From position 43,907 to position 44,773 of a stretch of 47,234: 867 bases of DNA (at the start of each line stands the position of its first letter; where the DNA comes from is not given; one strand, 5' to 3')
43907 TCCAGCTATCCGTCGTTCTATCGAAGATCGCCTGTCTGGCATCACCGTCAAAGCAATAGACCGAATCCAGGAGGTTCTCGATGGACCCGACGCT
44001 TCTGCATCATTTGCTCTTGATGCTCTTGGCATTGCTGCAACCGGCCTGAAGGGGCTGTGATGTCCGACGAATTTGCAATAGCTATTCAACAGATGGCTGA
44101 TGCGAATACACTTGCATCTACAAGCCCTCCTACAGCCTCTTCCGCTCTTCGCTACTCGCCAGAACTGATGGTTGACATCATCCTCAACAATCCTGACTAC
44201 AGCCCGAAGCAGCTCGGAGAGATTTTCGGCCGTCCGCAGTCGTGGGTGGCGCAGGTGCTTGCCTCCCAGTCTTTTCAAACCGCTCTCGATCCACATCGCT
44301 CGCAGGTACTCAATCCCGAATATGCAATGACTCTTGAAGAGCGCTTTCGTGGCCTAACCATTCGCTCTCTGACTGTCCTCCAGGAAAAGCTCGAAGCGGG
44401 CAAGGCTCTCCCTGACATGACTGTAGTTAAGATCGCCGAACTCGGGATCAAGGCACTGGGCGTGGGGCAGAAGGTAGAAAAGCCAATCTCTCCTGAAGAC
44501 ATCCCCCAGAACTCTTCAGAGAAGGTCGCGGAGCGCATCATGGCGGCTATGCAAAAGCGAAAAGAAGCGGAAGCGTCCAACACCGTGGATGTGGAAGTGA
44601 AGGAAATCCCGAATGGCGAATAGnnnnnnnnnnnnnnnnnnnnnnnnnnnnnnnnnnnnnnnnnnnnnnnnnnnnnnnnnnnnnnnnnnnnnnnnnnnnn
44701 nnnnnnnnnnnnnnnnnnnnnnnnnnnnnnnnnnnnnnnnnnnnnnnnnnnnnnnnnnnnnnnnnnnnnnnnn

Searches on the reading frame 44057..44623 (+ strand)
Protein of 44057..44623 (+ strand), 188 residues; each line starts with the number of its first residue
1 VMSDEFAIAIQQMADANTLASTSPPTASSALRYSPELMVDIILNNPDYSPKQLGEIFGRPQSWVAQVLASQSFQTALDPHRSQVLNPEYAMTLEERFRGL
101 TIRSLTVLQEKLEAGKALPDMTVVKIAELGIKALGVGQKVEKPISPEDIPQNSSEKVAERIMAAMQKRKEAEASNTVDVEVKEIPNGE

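Call 16: search_protein_families(library=phrogs, proteins=[window:44057-44623:+], max_evalue=0.01)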
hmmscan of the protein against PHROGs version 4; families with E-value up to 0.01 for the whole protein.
window:44057-44623:+ (188 aa): 0 families

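Call 27: search_protein_families(library=pfam, proteins=[window:44057-44623:+], max_evalue=0.05)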
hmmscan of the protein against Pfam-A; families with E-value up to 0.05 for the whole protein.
window:44057-44623:+ (188 aa): 0 families

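Call 50: find_homologous_proteins(query=window:44057-44623:+)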
Query window:44057-44623:+ (188 aa): 97 proteins with E <= 0.001 among 221 candidates.
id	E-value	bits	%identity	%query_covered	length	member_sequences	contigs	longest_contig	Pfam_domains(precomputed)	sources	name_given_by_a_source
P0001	9.1e-113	392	100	99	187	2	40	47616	-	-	-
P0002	1.7e-102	358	96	99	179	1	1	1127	-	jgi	-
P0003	1.5e-92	326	84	98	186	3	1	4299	-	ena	-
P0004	1.4e-91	323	82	98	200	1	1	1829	-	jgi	jgi:hypothetical protein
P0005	1.9e-91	322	82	98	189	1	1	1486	-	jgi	jgi:hypothetical protein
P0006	2.2e-90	319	82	97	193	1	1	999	-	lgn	-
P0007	2.4e-87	309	79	99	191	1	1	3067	-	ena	-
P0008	1.3e-86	307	77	100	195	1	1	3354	-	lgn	-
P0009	1.7e-86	306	78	99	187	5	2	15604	-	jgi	jgi:hypothetical protein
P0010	2.1e-86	306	78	99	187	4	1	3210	-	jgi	jgi:hypothetical protein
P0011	2.3e-85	303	77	99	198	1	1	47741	-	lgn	-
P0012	5.1e-85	301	77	98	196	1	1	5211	-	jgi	jgi:hypothetical protein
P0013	1.4e-84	300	76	99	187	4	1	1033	-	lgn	-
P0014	7.3e-84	298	90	84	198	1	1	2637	-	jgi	jgi:hypothetical protein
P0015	2.9e-83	296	76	97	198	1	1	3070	-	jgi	jgi:hypothetical protein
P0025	1.4e-75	271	72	95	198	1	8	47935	-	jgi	jgi:hypothetical protein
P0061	3.1e-55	205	54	98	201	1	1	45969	-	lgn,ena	-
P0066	5.2e-53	197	54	97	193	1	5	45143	-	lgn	-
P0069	1.9e-50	189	51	98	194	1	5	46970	-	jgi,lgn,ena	-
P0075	6.3e-41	158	49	100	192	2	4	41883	-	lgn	-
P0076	6.7e-40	155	49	89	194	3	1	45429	-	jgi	jgi:hypothetical protein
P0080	1.3e-38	151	49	94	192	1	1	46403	-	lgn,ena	-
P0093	5.2e-34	136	45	94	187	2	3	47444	-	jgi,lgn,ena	jgi:hypothetical protein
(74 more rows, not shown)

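Call 51: find_encoding_contigs(protein=P0001, flank=3000, max_places=10)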
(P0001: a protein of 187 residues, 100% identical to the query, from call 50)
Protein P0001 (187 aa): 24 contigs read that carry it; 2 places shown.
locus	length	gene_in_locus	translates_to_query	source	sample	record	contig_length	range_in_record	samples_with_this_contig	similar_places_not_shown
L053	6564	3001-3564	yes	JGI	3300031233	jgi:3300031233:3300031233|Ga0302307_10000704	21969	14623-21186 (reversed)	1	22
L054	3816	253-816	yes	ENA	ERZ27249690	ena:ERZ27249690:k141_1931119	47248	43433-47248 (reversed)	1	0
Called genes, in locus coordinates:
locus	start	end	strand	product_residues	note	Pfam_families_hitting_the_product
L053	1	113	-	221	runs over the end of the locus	-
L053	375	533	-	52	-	-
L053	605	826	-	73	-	-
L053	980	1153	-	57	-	-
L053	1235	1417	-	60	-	-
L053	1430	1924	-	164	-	-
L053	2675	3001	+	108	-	-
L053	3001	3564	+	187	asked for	-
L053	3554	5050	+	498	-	-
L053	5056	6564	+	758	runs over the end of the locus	PF23899:SU10_portal (weak)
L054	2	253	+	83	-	?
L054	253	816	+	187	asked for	-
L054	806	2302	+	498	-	-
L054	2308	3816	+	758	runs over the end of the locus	PF23899:SU10_portal (weak)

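Call 52: find_encoding_contigs(protein=P0025, flank=3500, max_places=4)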
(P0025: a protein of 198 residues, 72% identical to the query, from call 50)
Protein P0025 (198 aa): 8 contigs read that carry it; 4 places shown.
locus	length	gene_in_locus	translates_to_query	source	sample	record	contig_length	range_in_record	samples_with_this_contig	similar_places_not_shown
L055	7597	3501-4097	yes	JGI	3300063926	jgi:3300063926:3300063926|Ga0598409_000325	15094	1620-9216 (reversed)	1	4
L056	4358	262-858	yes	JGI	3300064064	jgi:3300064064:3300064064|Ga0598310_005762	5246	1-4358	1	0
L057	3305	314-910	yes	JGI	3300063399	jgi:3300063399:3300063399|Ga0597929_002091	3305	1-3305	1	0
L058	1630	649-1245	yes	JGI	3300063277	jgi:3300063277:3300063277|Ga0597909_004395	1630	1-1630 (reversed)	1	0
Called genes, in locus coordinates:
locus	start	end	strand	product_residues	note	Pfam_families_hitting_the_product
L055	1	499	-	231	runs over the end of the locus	-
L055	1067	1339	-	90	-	-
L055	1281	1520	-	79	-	-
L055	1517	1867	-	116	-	-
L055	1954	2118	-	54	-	-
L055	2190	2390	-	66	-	-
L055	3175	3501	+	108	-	-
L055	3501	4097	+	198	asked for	-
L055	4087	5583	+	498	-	-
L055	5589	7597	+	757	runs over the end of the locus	PF23899:SU10_portal (faint)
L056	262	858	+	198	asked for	-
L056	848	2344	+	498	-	-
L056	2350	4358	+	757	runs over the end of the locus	PF23899:SU10_portal (faint)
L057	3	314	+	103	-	?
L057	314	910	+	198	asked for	-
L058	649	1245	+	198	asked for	-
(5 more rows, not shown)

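Call 53: find_encoding_contigs(protein=P0061, flank=3500, max_places=3)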
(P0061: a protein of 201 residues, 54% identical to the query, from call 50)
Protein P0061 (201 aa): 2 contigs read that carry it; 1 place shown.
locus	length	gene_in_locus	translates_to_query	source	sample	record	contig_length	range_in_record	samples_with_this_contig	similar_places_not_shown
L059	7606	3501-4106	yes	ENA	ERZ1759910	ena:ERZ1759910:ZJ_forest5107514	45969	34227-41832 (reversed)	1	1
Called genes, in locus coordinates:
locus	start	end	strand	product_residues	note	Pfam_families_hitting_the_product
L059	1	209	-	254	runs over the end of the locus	-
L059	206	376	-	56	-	-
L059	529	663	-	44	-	-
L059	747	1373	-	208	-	-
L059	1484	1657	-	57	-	-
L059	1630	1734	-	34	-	-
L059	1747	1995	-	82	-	-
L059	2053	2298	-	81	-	-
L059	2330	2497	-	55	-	-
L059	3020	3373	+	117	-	-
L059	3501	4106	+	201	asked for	-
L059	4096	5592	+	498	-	-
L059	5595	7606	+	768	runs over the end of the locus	PF23899:SU10_portal (faint)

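Call 54: find_encoding_contigs(protein=P0069, flank=3500, max_places=3)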
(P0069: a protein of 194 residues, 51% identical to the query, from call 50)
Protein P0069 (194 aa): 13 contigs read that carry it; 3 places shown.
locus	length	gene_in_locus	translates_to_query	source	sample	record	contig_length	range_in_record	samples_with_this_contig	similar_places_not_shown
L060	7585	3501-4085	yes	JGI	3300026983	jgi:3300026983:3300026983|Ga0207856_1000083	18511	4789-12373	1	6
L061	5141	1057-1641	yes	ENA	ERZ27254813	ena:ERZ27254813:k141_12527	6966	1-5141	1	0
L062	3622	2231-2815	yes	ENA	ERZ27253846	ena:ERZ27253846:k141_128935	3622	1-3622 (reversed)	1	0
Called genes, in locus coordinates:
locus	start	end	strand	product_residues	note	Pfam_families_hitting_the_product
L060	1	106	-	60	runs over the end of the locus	-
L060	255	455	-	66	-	-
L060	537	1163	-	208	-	-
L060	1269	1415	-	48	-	-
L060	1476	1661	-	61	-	-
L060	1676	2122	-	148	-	-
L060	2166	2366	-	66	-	-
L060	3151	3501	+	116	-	-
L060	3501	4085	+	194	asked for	-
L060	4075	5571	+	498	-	-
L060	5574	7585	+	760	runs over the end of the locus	PF23899:SU10_portal (faint)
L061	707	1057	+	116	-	-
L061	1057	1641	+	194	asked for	-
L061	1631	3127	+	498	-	-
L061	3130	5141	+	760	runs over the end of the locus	PF23899:SU10_portal (faint)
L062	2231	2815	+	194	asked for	-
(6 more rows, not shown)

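Call 55: find_encoding_contigs(protein=P0093, flank=3500, max_places=3)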
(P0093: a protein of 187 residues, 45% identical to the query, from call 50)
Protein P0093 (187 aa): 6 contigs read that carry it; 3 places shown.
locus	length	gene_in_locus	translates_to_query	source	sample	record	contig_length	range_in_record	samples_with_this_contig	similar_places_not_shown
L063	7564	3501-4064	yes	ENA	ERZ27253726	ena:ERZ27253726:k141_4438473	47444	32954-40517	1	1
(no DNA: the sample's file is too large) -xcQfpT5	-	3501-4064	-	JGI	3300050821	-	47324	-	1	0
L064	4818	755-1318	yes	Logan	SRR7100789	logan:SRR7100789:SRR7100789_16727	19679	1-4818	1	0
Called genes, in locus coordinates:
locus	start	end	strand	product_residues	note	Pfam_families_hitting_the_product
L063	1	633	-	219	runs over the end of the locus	-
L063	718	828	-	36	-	-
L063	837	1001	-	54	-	-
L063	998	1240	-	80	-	PF23907:DUF7249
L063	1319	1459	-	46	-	-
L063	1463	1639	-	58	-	-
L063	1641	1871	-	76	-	-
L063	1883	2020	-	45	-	-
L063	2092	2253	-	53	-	-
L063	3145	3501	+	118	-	-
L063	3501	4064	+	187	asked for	-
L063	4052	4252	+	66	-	-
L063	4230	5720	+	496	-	-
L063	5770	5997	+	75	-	-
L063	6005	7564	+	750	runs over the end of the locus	-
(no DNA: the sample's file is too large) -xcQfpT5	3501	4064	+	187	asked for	-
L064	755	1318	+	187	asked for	-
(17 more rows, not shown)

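Call 62: search_solved_structures(query=A4, max_evalue=10)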
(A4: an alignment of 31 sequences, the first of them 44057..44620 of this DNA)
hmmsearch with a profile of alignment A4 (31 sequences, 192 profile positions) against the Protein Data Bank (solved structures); distinct sequences matched with E-value up to 10: 2.
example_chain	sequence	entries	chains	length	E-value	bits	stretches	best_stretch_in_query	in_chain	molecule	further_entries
1jsw_A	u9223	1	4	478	1.8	11.6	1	76-150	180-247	L-ASPARTATE AMMONIA-LYASE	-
1nxj_A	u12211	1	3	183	2.1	11.4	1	121-148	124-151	Probable S-adenosylmethionine:2-demethylmenaquinone methyltransferase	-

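Call 63: find_encoding_contigs(protein=P0076, flank=3000, max_places=2)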
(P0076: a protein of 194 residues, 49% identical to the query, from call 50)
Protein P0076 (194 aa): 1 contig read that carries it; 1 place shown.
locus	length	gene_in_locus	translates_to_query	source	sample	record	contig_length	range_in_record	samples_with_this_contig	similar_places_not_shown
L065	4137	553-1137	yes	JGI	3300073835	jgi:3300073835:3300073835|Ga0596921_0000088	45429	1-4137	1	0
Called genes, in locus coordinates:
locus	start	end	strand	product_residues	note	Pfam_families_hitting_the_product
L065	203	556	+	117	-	-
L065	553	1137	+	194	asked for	-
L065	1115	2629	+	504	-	-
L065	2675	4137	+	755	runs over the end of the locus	-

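Call 64: find_encoding_contigs(protein=P0080, flank=3000, max_places=2)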
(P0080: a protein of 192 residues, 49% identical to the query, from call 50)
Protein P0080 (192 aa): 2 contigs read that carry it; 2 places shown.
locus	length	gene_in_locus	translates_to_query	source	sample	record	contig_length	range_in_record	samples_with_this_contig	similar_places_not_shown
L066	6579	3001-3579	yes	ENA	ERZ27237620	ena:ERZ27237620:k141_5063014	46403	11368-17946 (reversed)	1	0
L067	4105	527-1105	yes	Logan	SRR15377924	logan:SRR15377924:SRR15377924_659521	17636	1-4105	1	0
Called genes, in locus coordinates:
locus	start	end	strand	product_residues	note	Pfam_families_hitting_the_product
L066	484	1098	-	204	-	-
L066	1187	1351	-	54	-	-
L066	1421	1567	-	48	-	-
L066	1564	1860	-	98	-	-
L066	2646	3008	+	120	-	-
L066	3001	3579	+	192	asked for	-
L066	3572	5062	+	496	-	-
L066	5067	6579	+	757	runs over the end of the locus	-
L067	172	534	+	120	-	-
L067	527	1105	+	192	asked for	-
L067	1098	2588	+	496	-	-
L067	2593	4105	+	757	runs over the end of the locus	-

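Call 65: find_encoding_contigs(protein=P0066, flank=3000, max_places=2)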
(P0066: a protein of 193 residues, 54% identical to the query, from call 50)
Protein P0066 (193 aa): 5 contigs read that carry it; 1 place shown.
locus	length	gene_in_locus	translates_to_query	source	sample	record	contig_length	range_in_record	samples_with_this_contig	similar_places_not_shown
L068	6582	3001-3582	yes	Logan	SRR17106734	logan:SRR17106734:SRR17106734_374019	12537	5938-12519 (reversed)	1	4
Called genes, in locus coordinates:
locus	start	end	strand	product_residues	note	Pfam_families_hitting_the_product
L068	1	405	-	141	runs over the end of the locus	?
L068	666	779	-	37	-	-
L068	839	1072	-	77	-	-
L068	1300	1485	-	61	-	-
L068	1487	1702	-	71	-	-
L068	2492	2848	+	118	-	-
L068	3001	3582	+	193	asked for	-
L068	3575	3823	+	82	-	-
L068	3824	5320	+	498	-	-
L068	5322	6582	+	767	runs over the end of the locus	PF23899:SU10_portal (faint)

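Call 66: find_encoding_contigs(protein=P0075, flank=3000, max_places=2)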
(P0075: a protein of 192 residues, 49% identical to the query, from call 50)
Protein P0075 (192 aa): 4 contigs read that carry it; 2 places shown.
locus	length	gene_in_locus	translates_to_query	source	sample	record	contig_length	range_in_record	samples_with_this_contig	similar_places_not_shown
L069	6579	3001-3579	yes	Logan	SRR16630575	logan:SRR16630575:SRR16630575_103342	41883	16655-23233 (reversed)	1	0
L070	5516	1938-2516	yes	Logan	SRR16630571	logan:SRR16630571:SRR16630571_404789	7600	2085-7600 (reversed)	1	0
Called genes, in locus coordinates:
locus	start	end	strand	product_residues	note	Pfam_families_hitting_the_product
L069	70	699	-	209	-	-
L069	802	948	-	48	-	-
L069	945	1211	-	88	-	-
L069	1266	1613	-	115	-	-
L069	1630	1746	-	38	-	-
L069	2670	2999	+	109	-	-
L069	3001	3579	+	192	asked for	-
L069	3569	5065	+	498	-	-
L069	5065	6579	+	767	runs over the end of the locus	PF23899:SU10_portal (faint)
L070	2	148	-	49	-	?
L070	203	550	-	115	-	-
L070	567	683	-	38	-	-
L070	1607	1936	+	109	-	-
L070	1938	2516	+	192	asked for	-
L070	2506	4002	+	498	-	-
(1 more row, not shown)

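Call 69: predict_structure(alignment_id=A4)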
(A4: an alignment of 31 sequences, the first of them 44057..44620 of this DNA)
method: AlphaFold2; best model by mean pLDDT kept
length: 188 residues; sequences in the alignment: 31
mean_pLDDT: 74.6   pTM: 0.46
mean pLDDT of the five models: 74.6, 72.7, 71.9, 71.0, 68.6
residues with pLDDT >= 90: 52; 70-90: 66; 50-70: 48; < 50: 22
segments of 3 or more residues with pLDDT < 50: 19-23, 141-145, 176-178
pLDDT, mean of each block of 10 residues (from residue 1): 64 57 54 93 93 94 92 93 89 83 83 85 78 63 49 64 74 54 50
secondary structure, 60 per line:
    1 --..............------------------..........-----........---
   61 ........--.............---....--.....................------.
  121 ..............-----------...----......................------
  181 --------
elements in order: H3-16 H35-44 H50-57 H61-68 H71-83 H87-90 H93-113 H120-134 H153-174

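Call 71: fold_search(model_id=the predicted structure, library=pdb)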
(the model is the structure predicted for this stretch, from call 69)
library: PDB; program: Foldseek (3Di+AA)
matches with E <= 10: 346; with E <= 0.001: 0
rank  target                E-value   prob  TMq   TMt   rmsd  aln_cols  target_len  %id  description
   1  1hlv_A                1.2e-01  0.80  0.20  0.27  13.2       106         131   17  CRYSTAL STRUCTURE OF CENP-B(1-129) COMPLEXED WITH THE CENP-B BOX DNA (released 2002-01-11)
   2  4rgr_B                5.2e-01  0.30  0.21  0.28  14.1       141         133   15  Crystal Structure of Putative MarR Family Transcriptional Regulator HcaR from Acinetobacter sp. ADP (released 2015-03-04)
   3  4rgx_B                6.1e-01  0.28  0.19  0.25  14.6       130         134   14  Crystal Structure of Putative MarR Family Transcriptional Regulator HcaR from Acinetobacter sp. ADP complexed with 3,4 (released 2015-03-04)
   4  3nrv_A                6.5e-01  0.25  0.20  0.27  14.3       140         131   12  Crystal structure of MarR/EmrR family transcriptional regulator from Acinetobacter sp. ADP1 (released 2010-09-15)
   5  3nrv_B                7.7e-01  0.25  0.20  0.28  14.1       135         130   12  Crystal structure of MarR/EmrR family transcriptional regulator from Acinetobacter sp. ADP1 (released 2010-09-15)
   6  5f8c_A                7.7e-01  0.12  0.16  0.11  13.8       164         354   12  Rv2258c-unbound (released 2016-06-29)
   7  4rgr_A                8.1e-01  0.23  0.18  0.24  14.7       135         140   13  Crystal Structure of Putative MarR Family Transcriptional Regulator HcaR from Acinetobacter sp. ADP (released 2015-03-04)
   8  3tgn_B                8.6e-01  0.14  0.17  0.21  14.8       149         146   13  Crystal Structure of the zinc-dependent MarR Family Transcriptional Regulator AdcR in the Zn(II)-bound State (released 2011-11-30)
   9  4rgs_B                1.0e+00  0.15  0.18  0.25  14.9       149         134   14  Crystal Structure of Putative MarR Family Transcriptional Regulator HcaR from Acinetobacter sp. ADP complexed with Van (released 2015-03-04)
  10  5yi3_E                1.0e+00  0.13  0.17  0.22  14.4       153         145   13  Structure of Lactococcus lactis ZitR, C30S mutant in complex with DNA (released 2017-12-06)
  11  5f8e_C                1.0e+00  0.13  0.18  0.11  14.3       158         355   13  Rv2258c-SAH (released 2016-06-29)
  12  5f8c_B                1.0e+00  0.09  0.15  0.10  13.2       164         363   12  Rv2258c-unbound (released 2016-06-29)
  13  7r3j_D                1.1e+00  0.47  0.21  0.17  15.1        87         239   13  Nativ complex of PqsE and RhlR with the synthetic antagonist mBTL (released 2022-12-14)
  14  7xy5                  1.1e+00  0.16  0.20  0.19  14.3       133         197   14  HapR_Double Mutant with CHES buffer (released 2023-02-22)
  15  3nrv_C                1.1e+00  0.15  0.19  0.25  14.3       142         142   15  Crystal structure of MarR/EmrR family transcriptional regulator from Acinetobacter sp. ADP1 (released 2010-09-15)
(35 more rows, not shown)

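Call 79: search_protein_families(library=phrogs, alignment_id=A4, max_evalue=1)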
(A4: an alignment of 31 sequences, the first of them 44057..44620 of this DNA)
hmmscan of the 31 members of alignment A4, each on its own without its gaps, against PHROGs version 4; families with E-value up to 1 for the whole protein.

A. member 1, window:44057-44620:+ (188 aa): 0 families

B. families by the number of members that match (of 31 scanned): 12 families
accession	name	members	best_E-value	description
phrog_10071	-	3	0.039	transcriptional regulator WhiB-like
phrog_26141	-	2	0.032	-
phrog_31737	-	2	0.1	exonuclease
phrog_28405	-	1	0.0047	-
phrog_4779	-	1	0.02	transcriptional regulator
phrog_27811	-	1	0.066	-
phrog_1337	-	1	0.074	DNA binding protein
phrog_14131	-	1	0.082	DNA binding protein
phrog_28630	-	1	0.16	-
phrog_22653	-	1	0.19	-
phrog_37759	-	1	0.2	-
phrog_34578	-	1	0.25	-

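Call 80: search_protein_families(library=pfam, alignment_id=A4, max_evalue=1)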
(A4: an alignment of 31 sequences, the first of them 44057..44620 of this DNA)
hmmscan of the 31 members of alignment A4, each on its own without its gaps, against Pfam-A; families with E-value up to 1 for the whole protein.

A. member 1, window:44057-44620:+ (188 aa): 0 families

B. families by the number of members that match (of 31 scanned): 11 families
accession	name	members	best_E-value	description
PF21893.1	DUF6918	3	0.0014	Family of unknown function (DUF6918)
PF10334.16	BRE4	2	0.0055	Brefeldin A-sensitivity protein 4-like domain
PF13560.12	HTH_31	2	0.087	Helix-turn-helix domain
PF16766.10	CID_GANP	1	0.019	Binding region of GANP to ENY2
PF11716.13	MDMPI_N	1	0.033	Mycothiol maleylpyruvate isomerase N-terminal domain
PF01722.23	BolA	1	0.042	BolA-like protein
PF04545.22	Sigma70_r4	1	0.092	Sigma-70, region 4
PF04009.17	DUF356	1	0.15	Protein of unknown function (DUF356)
PF23875.1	DUF7229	1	0.16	Domain of unknown function (DUF7229)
PF05944.17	Phage_term_smal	1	0.18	Phage small terminase subunit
PF02248.22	Como_SCP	1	0.2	Small coat protein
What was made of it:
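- On SPP1-type pac site: The two upstream proteins match no TerS family (calls 16, 27, 62, 79, 80).
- The weak best structural matches are all helix-turn-helix DNA binders (calls 69, 71, 79, 80). Neither paralogue matches any small-terminase family (calls 16, 27, 62, 79, 80).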
